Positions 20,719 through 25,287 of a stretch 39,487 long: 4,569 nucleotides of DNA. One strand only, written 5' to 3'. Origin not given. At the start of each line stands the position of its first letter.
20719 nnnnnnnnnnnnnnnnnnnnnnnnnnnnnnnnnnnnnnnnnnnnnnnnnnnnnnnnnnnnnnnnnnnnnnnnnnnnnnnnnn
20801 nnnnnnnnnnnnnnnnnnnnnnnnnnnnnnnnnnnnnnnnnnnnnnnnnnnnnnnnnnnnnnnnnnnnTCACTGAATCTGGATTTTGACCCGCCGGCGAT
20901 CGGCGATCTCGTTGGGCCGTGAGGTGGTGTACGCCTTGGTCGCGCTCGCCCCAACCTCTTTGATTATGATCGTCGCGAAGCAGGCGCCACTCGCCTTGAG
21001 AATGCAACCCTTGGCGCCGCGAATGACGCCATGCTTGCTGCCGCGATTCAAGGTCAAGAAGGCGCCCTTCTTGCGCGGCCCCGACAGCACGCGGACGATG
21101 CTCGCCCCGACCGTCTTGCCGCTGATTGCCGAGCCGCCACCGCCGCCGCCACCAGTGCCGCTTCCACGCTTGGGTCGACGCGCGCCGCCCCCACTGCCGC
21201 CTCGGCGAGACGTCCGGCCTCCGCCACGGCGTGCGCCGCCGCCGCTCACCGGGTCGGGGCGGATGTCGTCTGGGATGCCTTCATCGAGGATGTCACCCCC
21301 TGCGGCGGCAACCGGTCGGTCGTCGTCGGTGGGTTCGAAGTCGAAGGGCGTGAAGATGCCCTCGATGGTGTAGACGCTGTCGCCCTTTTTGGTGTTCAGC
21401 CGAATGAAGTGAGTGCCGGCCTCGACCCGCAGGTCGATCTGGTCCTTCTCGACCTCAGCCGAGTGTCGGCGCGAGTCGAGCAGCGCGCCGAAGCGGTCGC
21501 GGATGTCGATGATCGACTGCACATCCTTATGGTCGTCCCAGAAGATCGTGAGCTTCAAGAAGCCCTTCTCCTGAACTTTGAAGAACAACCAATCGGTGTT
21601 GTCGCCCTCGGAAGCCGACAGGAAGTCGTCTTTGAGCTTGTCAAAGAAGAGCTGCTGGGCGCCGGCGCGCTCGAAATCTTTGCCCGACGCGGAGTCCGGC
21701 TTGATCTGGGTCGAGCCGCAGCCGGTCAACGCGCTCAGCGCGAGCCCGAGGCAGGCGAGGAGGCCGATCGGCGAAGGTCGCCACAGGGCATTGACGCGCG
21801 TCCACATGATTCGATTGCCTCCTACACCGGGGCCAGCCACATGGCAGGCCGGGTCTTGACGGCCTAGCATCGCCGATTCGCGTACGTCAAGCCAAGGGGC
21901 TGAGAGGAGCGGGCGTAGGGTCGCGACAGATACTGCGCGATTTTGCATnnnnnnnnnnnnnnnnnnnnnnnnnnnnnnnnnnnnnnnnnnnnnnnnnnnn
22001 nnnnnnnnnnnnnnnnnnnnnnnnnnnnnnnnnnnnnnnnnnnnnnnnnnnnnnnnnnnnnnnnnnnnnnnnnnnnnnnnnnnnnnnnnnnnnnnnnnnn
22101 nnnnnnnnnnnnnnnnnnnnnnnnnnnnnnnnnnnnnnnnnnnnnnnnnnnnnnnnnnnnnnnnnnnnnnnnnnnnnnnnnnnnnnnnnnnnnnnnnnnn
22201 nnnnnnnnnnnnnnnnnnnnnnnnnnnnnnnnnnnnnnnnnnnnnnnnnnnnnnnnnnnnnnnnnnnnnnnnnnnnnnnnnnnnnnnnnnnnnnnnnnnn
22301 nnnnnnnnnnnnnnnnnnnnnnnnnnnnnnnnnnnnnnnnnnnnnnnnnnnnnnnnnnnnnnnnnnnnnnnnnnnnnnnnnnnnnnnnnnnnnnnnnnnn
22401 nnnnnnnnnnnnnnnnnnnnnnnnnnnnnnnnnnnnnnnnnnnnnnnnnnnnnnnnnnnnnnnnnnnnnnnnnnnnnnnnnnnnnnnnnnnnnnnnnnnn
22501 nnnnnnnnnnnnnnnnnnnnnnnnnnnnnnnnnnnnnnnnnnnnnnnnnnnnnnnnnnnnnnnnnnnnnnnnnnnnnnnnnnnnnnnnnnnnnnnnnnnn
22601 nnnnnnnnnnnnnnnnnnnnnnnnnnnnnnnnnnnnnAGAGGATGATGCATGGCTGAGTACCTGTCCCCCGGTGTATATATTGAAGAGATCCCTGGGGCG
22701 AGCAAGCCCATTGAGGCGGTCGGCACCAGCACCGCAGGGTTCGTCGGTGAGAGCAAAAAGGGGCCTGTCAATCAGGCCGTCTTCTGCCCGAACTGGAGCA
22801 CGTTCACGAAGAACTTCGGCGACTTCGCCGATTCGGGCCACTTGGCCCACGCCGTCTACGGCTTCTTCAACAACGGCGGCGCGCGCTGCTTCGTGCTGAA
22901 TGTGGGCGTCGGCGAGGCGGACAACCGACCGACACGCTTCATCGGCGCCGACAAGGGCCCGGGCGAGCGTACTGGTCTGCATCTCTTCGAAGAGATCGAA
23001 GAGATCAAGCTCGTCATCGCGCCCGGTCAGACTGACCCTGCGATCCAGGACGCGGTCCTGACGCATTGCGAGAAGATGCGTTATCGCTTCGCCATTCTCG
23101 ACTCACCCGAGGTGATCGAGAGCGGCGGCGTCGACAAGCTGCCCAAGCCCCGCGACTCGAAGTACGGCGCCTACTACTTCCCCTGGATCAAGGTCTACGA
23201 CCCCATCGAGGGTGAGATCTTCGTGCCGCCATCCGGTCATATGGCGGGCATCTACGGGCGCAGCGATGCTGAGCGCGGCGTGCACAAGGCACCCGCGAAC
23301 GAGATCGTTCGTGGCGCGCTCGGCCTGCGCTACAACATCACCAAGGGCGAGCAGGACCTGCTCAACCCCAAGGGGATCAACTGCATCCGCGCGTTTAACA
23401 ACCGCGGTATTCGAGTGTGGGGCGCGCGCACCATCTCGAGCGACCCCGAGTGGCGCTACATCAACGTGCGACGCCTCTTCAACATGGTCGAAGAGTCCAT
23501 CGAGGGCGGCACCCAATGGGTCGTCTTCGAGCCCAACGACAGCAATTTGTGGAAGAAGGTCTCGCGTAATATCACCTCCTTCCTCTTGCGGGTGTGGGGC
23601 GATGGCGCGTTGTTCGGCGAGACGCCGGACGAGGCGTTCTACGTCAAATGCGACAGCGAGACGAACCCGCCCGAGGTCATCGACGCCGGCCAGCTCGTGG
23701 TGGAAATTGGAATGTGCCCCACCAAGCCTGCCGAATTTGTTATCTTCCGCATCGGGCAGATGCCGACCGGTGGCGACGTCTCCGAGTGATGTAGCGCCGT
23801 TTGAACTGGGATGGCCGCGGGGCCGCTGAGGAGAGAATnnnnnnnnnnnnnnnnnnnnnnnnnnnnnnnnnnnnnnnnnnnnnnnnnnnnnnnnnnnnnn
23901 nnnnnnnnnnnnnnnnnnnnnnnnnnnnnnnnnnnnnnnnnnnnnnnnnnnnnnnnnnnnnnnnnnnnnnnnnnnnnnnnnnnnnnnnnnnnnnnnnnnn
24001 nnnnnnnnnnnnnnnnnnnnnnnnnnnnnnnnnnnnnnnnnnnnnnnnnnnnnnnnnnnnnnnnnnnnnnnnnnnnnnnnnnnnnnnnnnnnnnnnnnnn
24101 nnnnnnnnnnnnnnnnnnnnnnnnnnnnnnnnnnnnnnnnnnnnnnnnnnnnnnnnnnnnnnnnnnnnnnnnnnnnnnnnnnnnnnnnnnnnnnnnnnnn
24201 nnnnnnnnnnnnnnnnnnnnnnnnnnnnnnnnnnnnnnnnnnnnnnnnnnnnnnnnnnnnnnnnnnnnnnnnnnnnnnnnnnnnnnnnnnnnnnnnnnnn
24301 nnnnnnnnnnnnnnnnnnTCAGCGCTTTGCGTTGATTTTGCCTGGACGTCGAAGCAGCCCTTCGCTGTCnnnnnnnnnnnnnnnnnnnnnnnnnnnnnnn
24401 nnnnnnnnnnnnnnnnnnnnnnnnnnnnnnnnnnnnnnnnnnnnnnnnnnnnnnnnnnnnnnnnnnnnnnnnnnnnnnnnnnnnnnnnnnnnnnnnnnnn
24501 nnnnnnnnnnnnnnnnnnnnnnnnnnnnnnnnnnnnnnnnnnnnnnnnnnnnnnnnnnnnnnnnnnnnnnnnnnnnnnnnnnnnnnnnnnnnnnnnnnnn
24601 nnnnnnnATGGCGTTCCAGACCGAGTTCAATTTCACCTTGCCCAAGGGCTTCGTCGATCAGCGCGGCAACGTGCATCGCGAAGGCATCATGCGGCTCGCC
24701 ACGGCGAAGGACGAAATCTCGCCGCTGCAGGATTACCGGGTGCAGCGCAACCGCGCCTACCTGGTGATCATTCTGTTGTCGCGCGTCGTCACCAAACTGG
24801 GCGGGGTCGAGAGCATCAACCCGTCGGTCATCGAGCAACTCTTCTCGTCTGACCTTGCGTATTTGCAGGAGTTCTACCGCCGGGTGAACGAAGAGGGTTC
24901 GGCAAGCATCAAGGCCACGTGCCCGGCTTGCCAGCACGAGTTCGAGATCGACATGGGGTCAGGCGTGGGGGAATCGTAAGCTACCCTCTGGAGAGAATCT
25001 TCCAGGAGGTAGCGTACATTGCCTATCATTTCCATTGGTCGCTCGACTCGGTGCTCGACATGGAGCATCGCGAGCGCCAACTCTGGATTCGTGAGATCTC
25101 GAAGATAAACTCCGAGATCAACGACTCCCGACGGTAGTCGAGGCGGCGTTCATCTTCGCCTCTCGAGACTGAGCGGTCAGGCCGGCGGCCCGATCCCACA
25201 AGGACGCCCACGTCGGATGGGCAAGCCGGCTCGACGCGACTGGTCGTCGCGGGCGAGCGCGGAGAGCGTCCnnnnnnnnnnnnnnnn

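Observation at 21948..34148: Contractile-injection/tailocin-like operon with the complete sheath-tube-tape-measure-hub half but no baseplate wedge, spike, ATPase or payload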

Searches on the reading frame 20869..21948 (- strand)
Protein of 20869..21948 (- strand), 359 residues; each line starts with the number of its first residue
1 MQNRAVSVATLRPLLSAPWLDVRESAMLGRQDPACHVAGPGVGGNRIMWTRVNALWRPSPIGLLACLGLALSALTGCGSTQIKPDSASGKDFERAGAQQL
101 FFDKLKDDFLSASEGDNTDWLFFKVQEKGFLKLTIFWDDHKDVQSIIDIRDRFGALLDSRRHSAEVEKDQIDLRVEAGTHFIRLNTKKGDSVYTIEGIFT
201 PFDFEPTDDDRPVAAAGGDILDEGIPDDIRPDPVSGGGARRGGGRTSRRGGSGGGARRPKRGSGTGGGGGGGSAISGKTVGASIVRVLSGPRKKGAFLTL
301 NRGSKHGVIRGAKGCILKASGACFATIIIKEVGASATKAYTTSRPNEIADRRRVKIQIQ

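Call 4: search_protein_families(library=pfam, proteins=[window:20869-21948:-], max_evalue=0.01)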
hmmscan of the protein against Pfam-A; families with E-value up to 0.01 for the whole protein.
window:20869-21948:- (359 aa): 0 families

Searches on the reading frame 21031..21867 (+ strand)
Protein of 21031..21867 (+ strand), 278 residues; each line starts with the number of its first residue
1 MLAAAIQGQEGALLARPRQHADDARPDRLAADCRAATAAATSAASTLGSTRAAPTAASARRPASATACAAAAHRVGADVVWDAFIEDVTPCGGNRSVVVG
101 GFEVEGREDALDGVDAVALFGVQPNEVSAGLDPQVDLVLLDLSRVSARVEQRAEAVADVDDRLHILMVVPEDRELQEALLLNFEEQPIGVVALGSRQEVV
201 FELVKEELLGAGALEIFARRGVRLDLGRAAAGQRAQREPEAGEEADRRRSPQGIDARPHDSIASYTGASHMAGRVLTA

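Call 4: search_protein_families(library=pfam, proteins=[window:21031-21867:+], max_evalue=0.01)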
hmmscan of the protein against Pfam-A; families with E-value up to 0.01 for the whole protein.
window:21031-21867:+ (278 aa): 1 family
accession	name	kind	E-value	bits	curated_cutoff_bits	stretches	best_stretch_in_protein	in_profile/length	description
PF03259.23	Robl_LC7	-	0.0068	16.6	23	0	4-49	18-61/91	Roadblock/LC7 domain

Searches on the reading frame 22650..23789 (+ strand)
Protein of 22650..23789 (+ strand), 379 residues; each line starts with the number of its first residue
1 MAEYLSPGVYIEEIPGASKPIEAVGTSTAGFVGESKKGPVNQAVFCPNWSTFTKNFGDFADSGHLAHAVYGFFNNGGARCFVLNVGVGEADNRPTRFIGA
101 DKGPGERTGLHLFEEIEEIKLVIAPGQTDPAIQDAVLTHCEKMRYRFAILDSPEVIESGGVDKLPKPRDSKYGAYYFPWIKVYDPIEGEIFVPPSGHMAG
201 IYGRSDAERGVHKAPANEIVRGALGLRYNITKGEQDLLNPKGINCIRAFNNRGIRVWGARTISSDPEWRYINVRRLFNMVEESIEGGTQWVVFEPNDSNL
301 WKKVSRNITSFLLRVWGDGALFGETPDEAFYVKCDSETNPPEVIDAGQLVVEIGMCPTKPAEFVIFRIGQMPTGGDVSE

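Call 3: search_protein_families(library=pfam, proteins=[window:22650-23789:+], max_evalue=0.01)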
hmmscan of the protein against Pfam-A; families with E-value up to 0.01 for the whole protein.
window:22650-23789:+ (379 aa): 2 families
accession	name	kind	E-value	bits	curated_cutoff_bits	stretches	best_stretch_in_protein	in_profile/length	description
PF04984.19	Phage_sheath_1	-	1.3e-21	77.6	31.4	1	115-261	16-167/168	Phage tail sheath protein subtilisin-like domain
PF17482.7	Phage_sheath_1C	-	5.5e-16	58.9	26.9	1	263-368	1-101/104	Phage tail sheath C-terminal domain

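Call 33: search_solved_structures(query=window:22650-23789:+, max_evalue=0.001)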
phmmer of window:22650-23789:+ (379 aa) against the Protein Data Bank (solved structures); distinct sequences matched with E-value up to 0.001: 21.
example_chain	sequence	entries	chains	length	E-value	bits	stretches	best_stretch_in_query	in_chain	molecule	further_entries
8bky_A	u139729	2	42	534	1.5e-130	438.9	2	93-376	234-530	Phage tail sheath protein | Phage tail sheath family protein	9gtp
9ezm_A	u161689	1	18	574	2.6e-129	434.8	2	97-370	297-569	Phage tail sheath protein FI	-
8bl4_V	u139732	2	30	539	1.1e-127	429.4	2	93-376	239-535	Phage tail sheath family protein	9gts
6j0b_A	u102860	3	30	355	3.4e-55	190.7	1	114-369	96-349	Pvc2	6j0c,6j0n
7b5h_AO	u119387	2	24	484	2.2e-51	178.2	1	190-369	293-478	All3325 protein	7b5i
9qgl_2A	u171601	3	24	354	3.6e-51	177.5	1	114-370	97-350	Phage tail sheath family protein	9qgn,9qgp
6rao_D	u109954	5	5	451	8.8e-50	172.9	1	188-370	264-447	Afp3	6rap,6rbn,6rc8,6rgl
7adz_2A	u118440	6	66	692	6.8e-49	170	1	189-369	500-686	Putative phage tail sheath protein FI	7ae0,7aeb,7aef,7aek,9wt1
9qgl_3A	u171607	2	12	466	1.4e-47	165.6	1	189-370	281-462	Phage tail sheath family protein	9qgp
6rao_C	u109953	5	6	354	4.6e-46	160.6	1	115-370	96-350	Afp2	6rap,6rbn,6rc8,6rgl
6j0n_t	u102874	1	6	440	6.4e-41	143.7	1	188-369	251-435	Pvc3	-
9r9h_T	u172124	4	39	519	7e-39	137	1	191-367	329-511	Phage tail sheath family protein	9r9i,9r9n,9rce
6rao_E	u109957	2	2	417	4e-32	114.8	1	53-367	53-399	Afp4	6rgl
9qgl_4A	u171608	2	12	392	6.7e-31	110.7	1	45-367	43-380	Phage tail sheath family protein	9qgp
6j0n_V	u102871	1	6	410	1e-27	100.2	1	187-365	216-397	Pvc4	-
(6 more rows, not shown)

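Call 43: find_related_loci(query=window:22650-23789:+, collection=metagenome_contigs, flank=10000)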
Query window:22650-23789:+ (379 aa) in metagenome_contigs; peptide patterns used: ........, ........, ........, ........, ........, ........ (x = any residue, [..] = any of these).
600 stretches matched a pattern (row limit reached: there are more); 593 encode a relative of the query (tblastn E <= 1e-3); the best 80 are kept; 80 distinct loci.
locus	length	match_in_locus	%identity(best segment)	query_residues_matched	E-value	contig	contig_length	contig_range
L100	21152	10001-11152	75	4-379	0e+0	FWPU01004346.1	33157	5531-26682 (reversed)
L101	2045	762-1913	73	4-379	0e+0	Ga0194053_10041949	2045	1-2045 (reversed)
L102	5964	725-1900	72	2-379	0e+0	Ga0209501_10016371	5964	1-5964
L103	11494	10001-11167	72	4-379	0e+0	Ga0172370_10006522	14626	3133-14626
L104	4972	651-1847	71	1-379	0e+0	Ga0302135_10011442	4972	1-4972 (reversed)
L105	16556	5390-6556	74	4-379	0e+0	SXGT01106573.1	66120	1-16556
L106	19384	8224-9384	73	4-379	0e+0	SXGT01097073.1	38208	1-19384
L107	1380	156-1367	68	4-379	0e+0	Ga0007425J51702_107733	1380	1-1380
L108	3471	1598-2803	68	4-379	0e+0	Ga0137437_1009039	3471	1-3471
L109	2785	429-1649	67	4-379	0e+0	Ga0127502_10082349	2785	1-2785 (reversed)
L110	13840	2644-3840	68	3-379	0e+0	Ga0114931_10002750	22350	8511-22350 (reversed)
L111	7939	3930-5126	67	4-379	0e+0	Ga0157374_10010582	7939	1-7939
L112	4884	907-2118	66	2-379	0e+0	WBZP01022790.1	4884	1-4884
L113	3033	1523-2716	67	4-379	0e+0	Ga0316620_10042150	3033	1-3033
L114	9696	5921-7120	66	4-371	2e-180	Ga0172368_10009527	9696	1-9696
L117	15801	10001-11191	67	4-379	3e-179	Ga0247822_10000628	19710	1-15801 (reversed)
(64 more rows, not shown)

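Call 47: search_protein_families(library=pfam, proteins=[L100:5734-8667:+, L100:2815-4902:+, L100:2539-4938:-, L100:1193-2428:+, L117:5635-8994:+, L117:5263-8775:-, L106:3738-7049:+, L106:1133-2920:+, L103:3591-7514:+, L103:7525-9384:+], max_evalue=0.001)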
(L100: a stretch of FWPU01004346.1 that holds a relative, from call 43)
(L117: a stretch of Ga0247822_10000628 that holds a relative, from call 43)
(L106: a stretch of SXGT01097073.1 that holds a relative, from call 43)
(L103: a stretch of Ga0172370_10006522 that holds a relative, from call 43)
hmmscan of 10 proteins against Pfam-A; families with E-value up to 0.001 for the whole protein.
L100:5734-8667:+ (977 aa): 10 families
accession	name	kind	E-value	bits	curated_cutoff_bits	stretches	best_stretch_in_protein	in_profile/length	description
PF17760.6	UvrA_inter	-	1.4e-34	118.6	23.3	1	153-261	1-107/109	UvrA interaction domain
PF17755.6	UvrA_DNA-bind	-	3.7e-26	92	23.2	1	314-421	3-109/110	UvrA DNA-binding domain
PF00005.33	ABC_tran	-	2.6e-14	54.4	25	0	809-881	79-136/137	ABC transporter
PF20703.3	nSTAND1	-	4.4e-09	36.9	27.1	1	655-703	34-84/379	Novel STAND NTPase 1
PF13191.12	AAA_16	-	3.6e-07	31.3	32.6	0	45-100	22-83/167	AAA ATPase domain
PF13555.12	AAA_29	-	4.5e-06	26.8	27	0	651-682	19-53/61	P-loop containing region of AAA domain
PF03193.22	RsgA_GTPase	-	1.2e-05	25.6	30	0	655-687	107-138/174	RsgA GTPase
PF13481.12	AAA_25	-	2.6e-05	24.4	27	0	34-67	23-53/195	AAA domain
PF02463.25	SMC_N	-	0.00018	21.4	40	0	653-671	22-41/220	RecF/RecN/SMC N terminal domain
PF13304.12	AAA_21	-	0.00099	19.7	27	0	870-915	257-302/304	AAA domain, putative AbiEii toxin, Type IV TA system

L100:2815-4902:+ (695 aa): 0 families

L100:2539-4938:- (799 aa): 1 family
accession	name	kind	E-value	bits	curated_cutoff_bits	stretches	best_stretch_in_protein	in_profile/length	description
PF11617.13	Cu-binding_MopE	-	1.9e-27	95.6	27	3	445-473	1-29/30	Putative metal-binding motif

L100:1193-2428:+ (411 aa): 2 families
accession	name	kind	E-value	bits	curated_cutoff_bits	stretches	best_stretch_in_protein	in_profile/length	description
PF14522.11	Cytochrome_C7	-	2.9e-08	33.9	24.8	0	328-368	13-54/67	Cytochrome c7 and related cytochrome c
PF09698.15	GSu_C4xC__C2xCH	-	0.00015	22.8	21.7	1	302-335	1-36/36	Geobacter CxxxxCH...CXXCH motif (GSu_C4xC__C2xCH)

L117:5635-8994:+ (1119 aa): 0 families

L117:5263-8775:- (1170 aa): 10 families
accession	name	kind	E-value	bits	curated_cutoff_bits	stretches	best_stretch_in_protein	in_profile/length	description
PF25021.1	TEN_NHL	-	9.1e-104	347.7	27.1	10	780-990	131-356/357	Teneurin NHL domain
PF01436.27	NHL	-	1.5e-67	220.8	20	5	450-475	1-26/28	NHL repeat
PF06739.17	SBBP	-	2.9e-26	91.6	20.5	0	623-639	15-31/38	Beta-propeller repeat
PF08450.18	SGL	-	9.5e-19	68.4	26.3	0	961-1064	132-221/246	SMP-30/Gluconolactonase/LRE-like region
PF13449.12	Phytase-like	-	7.5e-09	36.3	27.6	0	410-486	21-103/284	Esterase-like activity of phytase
PF01731.26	Arylesterase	-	1.8e-08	34.9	21.3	0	959-989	50-80/86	Arylesterase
PF06977.17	SdiA-regulated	-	4.1e-08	33.2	21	0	332-354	217-239/249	SdiA-regulated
PF13948.11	DUF4215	-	5.3e-08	33.5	27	1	116-147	17-46/47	Domain of unknown function (DUF4215)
PF24685.1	OB_RRP5_4th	-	1.1e-06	29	31.5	0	242-269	11-38/92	RRP5 OB-fold domain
PF20067.5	SSL_N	-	0.0006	20.1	18.9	0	338-355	21-38/46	Strictosidine synthase-like, N-terminal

L106:3738-7049:+ (1103 aa): 1 family
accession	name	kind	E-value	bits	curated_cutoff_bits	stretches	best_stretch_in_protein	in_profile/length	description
PF11617.13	Cu-binding_MopE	-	4.3e-76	251.2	27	9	745-773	1-29/30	Putative metal-binding motif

L106:1133-2920:+ (595 aa): 1 family
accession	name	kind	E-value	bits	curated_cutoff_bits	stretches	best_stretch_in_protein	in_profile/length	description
PF01975.23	SurE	-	2.9e-54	184.2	22.1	1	328-506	2-188/189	Survival protein SurE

L103:3591-7514:+ (1307 aa): 1 family
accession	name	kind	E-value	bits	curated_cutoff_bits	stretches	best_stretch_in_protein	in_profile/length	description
PF00526.23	Dicty_CTDC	-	1.6e-09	37.8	27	2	245-265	2-21/24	Dictyostelium (slime mold) repeat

L103:7525-9384:+ (619 aa): 0 families

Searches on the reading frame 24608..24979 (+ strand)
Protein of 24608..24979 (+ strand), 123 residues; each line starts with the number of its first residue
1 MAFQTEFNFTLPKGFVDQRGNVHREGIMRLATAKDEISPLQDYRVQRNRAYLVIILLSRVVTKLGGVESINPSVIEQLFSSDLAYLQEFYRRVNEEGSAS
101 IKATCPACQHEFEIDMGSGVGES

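Call 3: search_protein_families(library=pfam, proteins=[window:24608-24979:+], max_evalue=0.01)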
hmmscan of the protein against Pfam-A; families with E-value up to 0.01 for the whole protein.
window:24608-24979:+ (123 aa): 0 families

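Call 17: search_protein_families(library=pfam, proteins=[window:24608-24979:+], max_evalue=0.1)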
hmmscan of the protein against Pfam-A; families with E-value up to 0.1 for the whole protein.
window:24608-24979:+ (123 aa): 1 family
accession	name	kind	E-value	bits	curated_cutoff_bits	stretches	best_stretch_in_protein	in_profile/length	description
PF13717.11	Zn_ribbon_4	-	0.042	14.2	30.3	1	102-115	2-15/36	zinc-ribbon domain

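Call 66: search_protein_families(library=ncbifam, proteins=[window:24608-24979:+], max_evalue=0.01)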
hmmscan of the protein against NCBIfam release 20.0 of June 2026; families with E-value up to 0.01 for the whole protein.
window:24608-24979:+ (123 aa): 0 families

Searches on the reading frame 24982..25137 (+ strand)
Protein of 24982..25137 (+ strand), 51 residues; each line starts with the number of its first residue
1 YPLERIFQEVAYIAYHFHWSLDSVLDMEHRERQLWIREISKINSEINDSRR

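Call 17: search_protein_families(library=pfam, proteins=[window:24982-25137:+], max_evalue=0.1)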
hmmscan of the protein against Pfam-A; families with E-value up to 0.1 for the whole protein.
window:24982-25137:+ (51 aa): 2 families
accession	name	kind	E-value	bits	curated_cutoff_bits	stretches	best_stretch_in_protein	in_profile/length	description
PF20546.3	DUF6760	-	1.2e-15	57.7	27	1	4-49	8-53/89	Family of unknown function (DUF6760)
PF06528.17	Phage_P2_GpE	-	0.013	15.4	23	1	11-31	2-22/37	Phage P2 GpE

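Call 66: search_protein_families(library=ncbifam, proteins=[window:24982-25137:+], max_evalue=0.01)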
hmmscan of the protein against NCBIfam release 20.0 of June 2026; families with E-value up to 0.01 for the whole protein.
window:24982-25137:+ (51 aa): 0 families
